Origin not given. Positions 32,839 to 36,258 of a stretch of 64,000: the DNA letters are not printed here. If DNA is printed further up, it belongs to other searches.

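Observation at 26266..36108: Translationally coupled 9.8-kb operon of three giant paralogous lipoproteins with no recognisable functional domain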

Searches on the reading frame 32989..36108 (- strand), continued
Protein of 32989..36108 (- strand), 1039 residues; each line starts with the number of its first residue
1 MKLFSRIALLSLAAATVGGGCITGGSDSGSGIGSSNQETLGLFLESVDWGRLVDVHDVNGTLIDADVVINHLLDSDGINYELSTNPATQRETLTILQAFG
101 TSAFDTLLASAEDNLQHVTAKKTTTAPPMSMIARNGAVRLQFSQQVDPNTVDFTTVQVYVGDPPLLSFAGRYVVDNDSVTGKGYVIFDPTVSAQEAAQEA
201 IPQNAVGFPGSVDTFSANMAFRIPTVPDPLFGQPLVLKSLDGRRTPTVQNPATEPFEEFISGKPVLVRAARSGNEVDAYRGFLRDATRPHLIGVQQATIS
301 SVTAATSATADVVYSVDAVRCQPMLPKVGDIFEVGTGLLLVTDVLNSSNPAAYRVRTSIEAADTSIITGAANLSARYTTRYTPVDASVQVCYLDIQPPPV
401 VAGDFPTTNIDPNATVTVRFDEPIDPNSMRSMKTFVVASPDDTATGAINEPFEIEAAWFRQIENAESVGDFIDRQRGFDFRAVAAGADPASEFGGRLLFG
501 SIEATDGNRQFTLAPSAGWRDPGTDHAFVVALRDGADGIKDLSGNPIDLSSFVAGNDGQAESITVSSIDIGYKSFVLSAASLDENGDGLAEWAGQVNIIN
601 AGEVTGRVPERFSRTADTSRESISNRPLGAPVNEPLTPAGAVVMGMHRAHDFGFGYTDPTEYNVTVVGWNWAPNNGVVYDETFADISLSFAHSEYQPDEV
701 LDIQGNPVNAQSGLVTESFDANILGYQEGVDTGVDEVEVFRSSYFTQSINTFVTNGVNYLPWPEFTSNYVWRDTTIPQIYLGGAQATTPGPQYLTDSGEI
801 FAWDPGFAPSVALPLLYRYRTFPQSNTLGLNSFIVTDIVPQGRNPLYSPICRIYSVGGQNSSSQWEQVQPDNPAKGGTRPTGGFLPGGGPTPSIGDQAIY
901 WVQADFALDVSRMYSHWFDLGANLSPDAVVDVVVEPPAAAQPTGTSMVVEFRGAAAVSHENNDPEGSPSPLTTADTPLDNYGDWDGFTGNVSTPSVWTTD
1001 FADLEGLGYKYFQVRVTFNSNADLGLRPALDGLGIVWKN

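Call 57: list_cluster_members(proteins=[P0171, P0177, P0188, P0166, P0214, P0238, P0279, P0305, P0255, P0198])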
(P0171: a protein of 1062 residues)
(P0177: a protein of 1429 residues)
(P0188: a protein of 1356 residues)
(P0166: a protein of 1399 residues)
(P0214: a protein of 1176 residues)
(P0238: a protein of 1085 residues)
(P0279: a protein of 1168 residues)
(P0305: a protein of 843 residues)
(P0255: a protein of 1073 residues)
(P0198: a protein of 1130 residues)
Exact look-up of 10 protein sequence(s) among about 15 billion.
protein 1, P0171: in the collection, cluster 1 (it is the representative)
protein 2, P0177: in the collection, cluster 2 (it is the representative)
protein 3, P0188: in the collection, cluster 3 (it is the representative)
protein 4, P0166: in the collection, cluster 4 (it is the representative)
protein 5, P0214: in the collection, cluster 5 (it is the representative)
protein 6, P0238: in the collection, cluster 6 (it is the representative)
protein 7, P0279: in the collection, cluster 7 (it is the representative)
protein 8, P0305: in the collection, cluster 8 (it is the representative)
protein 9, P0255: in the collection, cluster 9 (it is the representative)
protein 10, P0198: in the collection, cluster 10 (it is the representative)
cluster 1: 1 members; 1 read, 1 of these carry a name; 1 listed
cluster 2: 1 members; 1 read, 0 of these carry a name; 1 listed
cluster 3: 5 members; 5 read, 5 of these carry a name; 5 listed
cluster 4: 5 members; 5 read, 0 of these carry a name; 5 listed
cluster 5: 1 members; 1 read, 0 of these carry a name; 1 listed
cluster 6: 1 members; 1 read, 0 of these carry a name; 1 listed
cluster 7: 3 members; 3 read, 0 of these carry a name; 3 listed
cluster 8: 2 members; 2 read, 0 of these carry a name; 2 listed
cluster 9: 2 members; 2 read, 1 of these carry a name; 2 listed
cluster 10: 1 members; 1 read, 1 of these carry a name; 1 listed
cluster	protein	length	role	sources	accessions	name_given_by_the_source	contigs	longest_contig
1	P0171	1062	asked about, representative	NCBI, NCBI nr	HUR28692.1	MAG TPA: Ig-like domain-containing protein [Planctomycetota bacterium] | Ig-like domain-containing protein [Planctomycetota bacterium]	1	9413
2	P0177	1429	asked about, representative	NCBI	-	-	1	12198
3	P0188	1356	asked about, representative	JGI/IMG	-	hypothetical protein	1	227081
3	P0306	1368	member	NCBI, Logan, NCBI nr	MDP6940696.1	MAG: Calx-beta domain-containing protein [Planctomycetota bacterium] | Calx-beta domain-containing protein [Planctomycetota bacterium]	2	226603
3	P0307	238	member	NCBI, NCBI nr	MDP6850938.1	MAG: Calx-beta domain-containing protein, partial [Planctomycetota bacterium] | Calx-beta domain-containing protein [Planctomycetota bacterium]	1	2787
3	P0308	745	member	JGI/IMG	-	hypothetical protein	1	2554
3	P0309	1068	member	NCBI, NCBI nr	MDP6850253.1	MAG: hypothetical protein QF524_04845, partial [Planctomycetota bacterium] | hypothetical protein [Planctomycetota bacterium]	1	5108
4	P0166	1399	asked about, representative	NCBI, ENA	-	-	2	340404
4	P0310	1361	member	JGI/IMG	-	-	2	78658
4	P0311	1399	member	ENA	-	-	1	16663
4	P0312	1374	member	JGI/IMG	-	-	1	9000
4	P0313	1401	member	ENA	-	-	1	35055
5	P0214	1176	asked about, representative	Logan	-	-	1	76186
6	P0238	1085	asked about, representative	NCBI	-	-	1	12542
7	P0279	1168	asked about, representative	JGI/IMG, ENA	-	-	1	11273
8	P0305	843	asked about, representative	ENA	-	-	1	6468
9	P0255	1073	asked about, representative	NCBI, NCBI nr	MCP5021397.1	MAG: Ig-like domain-containing protein, partial [bacterium] | Ig-like domain-containing protein [bacterium]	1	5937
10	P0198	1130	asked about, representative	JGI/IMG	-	hypothetical protein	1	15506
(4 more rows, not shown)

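Call 58: search_solved_structures(query=A1, max_evalue=10)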
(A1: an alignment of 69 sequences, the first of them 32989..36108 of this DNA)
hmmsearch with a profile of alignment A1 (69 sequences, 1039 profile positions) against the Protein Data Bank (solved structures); distinct sequences matched with E-value up to 10: 0.

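Call 62: fold_search(model_id=the predicted structure, library=pdb)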
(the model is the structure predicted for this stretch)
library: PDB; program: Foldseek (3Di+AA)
matches with E <= 10: 1242; with E <= 0.001: 1
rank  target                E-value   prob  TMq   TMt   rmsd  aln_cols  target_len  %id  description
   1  9euf_0                5.9e-04  0.16  0.10  0.10  36.8      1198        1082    8  Cryo-EM structure of Staphylococcus aureus bacteriophage phi812 baseplate in the pre-contraction state - complete (released 2025-04-09)
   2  4uic                  2.1e-03  0.15  0.07  0.09  29.1       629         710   11  Crystal structure of the S-layer protein rSbsC(31-844) (released 2016-04-13)
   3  4uj6                  2.4e-03  0.14  0.07  0.10  28.7       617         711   11  Structure of surface layer protein SbsC, domains 1-6 (released 2016-04-27)
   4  1ztx_H                7.7e-03  0.33  0.06  0.21  18.2       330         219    8  West Nile Virus Envelope Protein DIII in complex with neutralizing E16 antibody Fab (released 2005-10-04)
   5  7jx3_A                1.1e-02  0.30  0.07  0.21  18.0       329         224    8  Mapping neutralizing and immunodominant sites on the SARS-CoV-2 spike receptor-binding domain by structure-guided high (released 2020-10-14)
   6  6xjq_C                1.1e-02  0.28  0.06  0.21  18.2       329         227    6  Crystal structure of a self-alkylating ribozyme - alkylated form with biotinylated epoxide substrate (released 2022-01-19)
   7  8y81_E                1.1e-02  0.13  0.06  0.16  22.4       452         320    8  Structure of the ige-fc bound to its high affinity receptor fc(epsilon)ri (released 2024-07-10)
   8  8gl6_A                1.4e-02  0.02  0.06  0.04  38.2      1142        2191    8  The Type 9 Secretion System in vitro assembled, RemA-CTD substrate bound complex (released 2024-01-31)
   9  7f2s_A                1.5e-02  0.13  0.05  0.15  17.0       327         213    6  Crystal structure of anti S-gatifloxacin antibody Fab fragment apo form (released 2021-12-29)
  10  5nb5_H                1.8e-02  0.20  0.06  0.20  17.9       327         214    8  Principles for computational design of antibodies (released 2017-09-27)
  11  5sy8_H                1.8e-02  0.18  0.06  0.17  17.9       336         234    9  Crystal structure of the complex of 10E8 Fab light chain mutant1 and T117v2 HIV-1 MPER scaffold (released 2017-03-08)
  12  5wy8_A                1.8e-02  0.18  0.07  0.16  23.4       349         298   10  Crystal structure of PTP delta Ig1-Ig3 in complex with IL1RAPL1 Ig1-Ig3 (released 2017-11-22)
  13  5uxq_H                1.8e-02  0.16  0.06  0.16  17.5       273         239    8  Structure of anti-HIV trimer apex antibody PGT143 (released 2017-04-19)
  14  4yfd_A                1.8e-02  0.06  0.06  0.10  32.3       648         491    9  Crystal structure PTP delta Ig1-Fn2 in complex with IL-1RAcP (released 2015-05-06)
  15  8u18_A                1.9e-02  0.12  0.07  0.15  28.9       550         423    7  Cryo-EM structure of murine Thrombopoietin receptor ectodomain in complex with Tpo (released 2024-02-07)
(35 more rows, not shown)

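Call 64: search_protein_families(library=pfam, proteins=[P0166, P0177, P0188, P0214, P0279, P0072, P0075], max_evalue=0.01)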
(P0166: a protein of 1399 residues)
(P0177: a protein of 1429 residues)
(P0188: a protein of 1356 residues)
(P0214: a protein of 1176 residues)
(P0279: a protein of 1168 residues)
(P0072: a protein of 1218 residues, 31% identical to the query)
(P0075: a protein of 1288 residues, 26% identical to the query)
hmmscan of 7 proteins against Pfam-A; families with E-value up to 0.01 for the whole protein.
P0166 (1399 aa): 1 family
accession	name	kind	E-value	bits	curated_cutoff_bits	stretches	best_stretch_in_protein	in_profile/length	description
PF13205.12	Big_5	-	3.8e-06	28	23.6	0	445-475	16-46/105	Bacterial Ig-like domain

P0177 (1429 aa): 3 families
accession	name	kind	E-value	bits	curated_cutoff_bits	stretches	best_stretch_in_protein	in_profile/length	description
PF05345.18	He_PIG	-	3.7e-07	30.9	24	1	374-446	7-89/96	Putative Ig domain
PF01833.30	TIG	-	8.5e-07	29.3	20.9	1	170-244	1-80/84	IPT/TIG domain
PF13205.12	Big_5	-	1.3e-05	26.3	23.6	1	843-938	16-100/105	Bacterial Ig-like domain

P0188 (1356 aa): 1 family
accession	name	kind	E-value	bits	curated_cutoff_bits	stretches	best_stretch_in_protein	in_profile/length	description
PF03160.20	Calx-beta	-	5.7e-14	52.6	27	2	145-264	1-114/119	Calx-beta domain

P0214 (1176 aa): 0 families

P0279 (1168 aa): 1 family
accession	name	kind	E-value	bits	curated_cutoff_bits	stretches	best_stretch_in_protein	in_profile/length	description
PF13205.12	Big_5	-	0.0015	19.7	23.6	0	485-521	8-41/105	Bacterial Ig-like domain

P0072 (1218 aa): 1 family
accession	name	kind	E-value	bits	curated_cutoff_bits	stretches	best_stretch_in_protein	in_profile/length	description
PF13205.12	Big_5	-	0.00076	20.6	23.6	0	581-682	18-99/105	Bacterial Ig-like domain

P0075 (1288 aa): 0 families

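Call 78: search_protein_families(library=pfam, proteins=[L001:17122-19041:+], max_evalue=0.01)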
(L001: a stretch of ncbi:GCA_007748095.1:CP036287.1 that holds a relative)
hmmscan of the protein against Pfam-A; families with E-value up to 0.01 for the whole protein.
L001:17122-19041:+ (639 aa): 1 family
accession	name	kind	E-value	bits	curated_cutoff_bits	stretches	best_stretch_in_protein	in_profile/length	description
PF13205.12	Big_5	-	0.00035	21.7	23.6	0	37-97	14-75/105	Bacterial Ig-like domain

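Call 79: find_homologous_proteins(query=A1, max_evalue=0.001)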
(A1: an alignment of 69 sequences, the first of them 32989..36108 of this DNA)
Query A1 (69 sequences) (1039 aa, profile of the alignment): 75 proteins with E <= 0.001 among 8000 candidates.
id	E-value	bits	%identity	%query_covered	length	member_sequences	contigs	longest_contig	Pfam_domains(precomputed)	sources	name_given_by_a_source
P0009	0.0e+0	1563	60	97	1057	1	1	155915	PF13205.13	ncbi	-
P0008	0.0e+0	1547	62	98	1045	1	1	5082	PF13205.13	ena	-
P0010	0.0e+0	1545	59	97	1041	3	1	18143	PF13205.13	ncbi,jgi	ncbi:MAG: hypothetical protein ACYTEP_11620 [Planctomycetota bacterium]|jgi:hypothetical protein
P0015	0.0e+0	1537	59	100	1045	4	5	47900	PF13205.13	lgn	-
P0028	0.0e+0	1535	50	100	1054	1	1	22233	PF13205.13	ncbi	-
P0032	0.0e+0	1534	50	99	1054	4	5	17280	-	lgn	-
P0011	0.0e+0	1532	60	98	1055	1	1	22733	PF13205.13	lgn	-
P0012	0.0e+0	1520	60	98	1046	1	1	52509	PF13205.13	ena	-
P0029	0.0e+0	1518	50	100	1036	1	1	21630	-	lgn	-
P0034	0.0e+0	1515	49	100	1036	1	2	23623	-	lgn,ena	-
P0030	0.0e+0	1515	51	98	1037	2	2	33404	-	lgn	-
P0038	0.0e+0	1510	50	96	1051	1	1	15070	-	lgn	-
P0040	0.0e+0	1507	49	99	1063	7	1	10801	-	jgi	jgi:hypothetical protein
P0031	0.0e+0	1502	50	97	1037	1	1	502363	-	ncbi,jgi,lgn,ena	-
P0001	0.0e+0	1502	100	100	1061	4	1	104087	PF13205.13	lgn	-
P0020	0.0e+0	1500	57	98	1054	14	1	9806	PF13205.13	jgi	jgi:hypothetical protein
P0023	0.0e+0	1500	54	96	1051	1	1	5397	PF13205.13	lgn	-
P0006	0.0e+0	1494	74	100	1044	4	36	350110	PF13205.13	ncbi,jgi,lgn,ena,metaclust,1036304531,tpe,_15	jgi:hypothetical protein|metaclust:\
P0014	0.0e+0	1493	58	100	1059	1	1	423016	PF13205.13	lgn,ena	-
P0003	0.0e+0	1492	76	100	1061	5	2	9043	PF13205.13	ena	-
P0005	0.0e+0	1490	74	100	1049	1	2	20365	PF13205.13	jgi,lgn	-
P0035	0.0e+0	1486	50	96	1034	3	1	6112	PF13205.13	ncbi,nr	ncbi:MAG: hypothetical protein O3A20_07510 [Planctomycetota bacterium]|nr:hypothetical protein [Plan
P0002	0.0e+0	1483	89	100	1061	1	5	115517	PF13205.13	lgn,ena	-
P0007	0.0e+0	1479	67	100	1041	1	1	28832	PF13205.13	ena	-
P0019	0.0e+0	1474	56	100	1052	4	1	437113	PF13205.13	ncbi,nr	ncbi:MAG: hypothetical protein O3A50_02510 [Planctomycetota bacterium]|nr:hypothetical protein [Plan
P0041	0.0e+0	1469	50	97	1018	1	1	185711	PF13205.13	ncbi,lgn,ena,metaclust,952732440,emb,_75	metaclust:\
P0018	0.0e+0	1463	57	100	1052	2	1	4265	PF13205.13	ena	-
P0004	0.0e+0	1462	77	100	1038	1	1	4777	PF13205.13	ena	-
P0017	0.0e+0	1462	56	100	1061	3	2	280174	PF13205.13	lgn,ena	-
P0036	0.0e+0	1461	51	96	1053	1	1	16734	PF13205.13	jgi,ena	-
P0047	0.0e+0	1306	43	100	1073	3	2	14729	PF13205.13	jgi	jgi:hypothetical protein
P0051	0.0e+0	1298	41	96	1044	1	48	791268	PF13205.13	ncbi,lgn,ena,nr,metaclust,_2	ncbi:MAG: hypothetical protein CMJ94_09860 [Planctomycetes bacterium]|nr:hypothetical protein [Planc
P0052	0.0e+0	1277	41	96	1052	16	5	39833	PF13205.13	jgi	jgi:hypothetical protein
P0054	0.0e+0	1275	41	96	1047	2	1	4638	PF13205.13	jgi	jgi:hypothetical protein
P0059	0.0e+0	1270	37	99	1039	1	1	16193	PF13205.13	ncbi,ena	ncbi:MAG TPA: hypothetical protein VGC54_08480 [Planctomycetota bacterium]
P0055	0.0e+0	1236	40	97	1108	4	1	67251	PF13205.13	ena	-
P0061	0.0e+0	1180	36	100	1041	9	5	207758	PF13205.13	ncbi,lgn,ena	-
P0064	1.4e-278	945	30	97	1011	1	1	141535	-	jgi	jgi:hypothetical protein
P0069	7.7e-267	906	28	96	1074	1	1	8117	PF13205.13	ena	-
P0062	1.3e-260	885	39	75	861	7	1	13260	PF13205.13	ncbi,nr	ncbi:MAG TPA: hypothetical protein DDW23_08570, partial [Planctomycetes bacterium]|nr:hypothetical p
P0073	9.3e-257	873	27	95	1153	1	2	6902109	-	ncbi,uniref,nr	ncbi:Ig-like domain-containing protein [Engelhardtia mirabilis]|uniref:SbsA Ig-like domain-containin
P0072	8.0e-231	787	31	41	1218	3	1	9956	-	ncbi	-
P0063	2.3e-214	732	32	83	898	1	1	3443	PF13205.13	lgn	-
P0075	3.7e-85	305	26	49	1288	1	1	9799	-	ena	-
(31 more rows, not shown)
